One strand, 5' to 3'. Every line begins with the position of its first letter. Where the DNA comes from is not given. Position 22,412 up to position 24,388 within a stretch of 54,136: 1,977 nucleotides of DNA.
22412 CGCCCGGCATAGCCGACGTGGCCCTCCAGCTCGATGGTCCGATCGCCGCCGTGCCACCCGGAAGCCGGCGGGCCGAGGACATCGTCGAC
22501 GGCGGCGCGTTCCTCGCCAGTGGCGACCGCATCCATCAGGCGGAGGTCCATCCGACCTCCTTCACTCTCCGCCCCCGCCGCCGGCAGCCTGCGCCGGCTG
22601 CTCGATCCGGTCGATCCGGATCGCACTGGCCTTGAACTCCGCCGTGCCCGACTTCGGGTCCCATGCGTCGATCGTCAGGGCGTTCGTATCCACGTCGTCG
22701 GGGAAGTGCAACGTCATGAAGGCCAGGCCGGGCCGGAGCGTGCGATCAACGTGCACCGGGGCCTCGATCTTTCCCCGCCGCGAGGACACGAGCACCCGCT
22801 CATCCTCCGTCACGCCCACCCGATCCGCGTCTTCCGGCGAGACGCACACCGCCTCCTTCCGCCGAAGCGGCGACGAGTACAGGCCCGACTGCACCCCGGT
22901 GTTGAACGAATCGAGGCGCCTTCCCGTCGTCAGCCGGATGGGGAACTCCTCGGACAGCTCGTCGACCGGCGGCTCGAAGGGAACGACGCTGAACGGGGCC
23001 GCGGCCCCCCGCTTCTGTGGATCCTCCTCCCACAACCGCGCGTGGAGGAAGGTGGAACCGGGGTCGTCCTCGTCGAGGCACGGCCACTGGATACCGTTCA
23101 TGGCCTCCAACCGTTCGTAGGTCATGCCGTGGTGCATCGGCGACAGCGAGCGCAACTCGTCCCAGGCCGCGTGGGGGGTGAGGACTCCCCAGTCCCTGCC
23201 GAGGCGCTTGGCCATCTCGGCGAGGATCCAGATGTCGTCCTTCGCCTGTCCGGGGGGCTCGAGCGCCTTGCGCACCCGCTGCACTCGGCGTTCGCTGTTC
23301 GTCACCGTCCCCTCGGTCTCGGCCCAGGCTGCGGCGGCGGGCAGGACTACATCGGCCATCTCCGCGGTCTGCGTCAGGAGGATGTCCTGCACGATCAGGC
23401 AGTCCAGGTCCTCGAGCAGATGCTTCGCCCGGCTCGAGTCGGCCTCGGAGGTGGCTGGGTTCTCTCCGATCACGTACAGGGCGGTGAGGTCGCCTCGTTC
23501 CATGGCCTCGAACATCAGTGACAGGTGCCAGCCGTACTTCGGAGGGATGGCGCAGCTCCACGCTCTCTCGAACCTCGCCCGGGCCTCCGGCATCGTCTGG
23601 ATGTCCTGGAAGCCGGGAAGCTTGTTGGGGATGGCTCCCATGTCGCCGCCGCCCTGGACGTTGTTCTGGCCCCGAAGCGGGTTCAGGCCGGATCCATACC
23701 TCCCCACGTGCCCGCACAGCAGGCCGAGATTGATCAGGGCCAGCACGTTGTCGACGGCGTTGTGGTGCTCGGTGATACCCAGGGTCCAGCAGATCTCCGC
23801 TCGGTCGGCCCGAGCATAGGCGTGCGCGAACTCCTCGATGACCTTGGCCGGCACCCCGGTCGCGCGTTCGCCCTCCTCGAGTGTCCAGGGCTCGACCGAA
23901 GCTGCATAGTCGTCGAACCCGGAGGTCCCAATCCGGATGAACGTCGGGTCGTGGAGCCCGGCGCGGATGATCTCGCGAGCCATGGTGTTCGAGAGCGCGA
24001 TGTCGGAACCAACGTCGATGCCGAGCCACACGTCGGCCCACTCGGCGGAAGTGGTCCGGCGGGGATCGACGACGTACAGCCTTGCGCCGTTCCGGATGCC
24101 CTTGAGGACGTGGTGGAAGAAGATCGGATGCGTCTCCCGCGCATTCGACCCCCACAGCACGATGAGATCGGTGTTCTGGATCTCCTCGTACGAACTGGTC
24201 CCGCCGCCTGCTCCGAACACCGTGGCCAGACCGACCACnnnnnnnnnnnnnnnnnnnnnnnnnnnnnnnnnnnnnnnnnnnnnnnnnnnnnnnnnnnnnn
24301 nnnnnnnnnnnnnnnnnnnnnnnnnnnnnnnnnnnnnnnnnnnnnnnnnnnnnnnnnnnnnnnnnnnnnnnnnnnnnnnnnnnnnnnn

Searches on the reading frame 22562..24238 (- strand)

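Call 51: search_protein_families(library=pfam, proteins=[window:22562-24238:-], max_evalue=0.001)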
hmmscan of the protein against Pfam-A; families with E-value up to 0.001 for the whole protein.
window:22562-24238:- (558 aa): 2 families
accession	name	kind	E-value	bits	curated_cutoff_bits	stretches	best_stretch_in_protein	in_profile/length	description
PF00384.28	Molybdopterin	-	2.4e-51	175.3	24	1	14-345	99-353/353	Molybdopterin oxidoreductase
PF01568.27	Molydop_binding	-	7.5e-25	87.5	26.8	1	435-537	2-108/110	Molydopterin dinucleotide binding domain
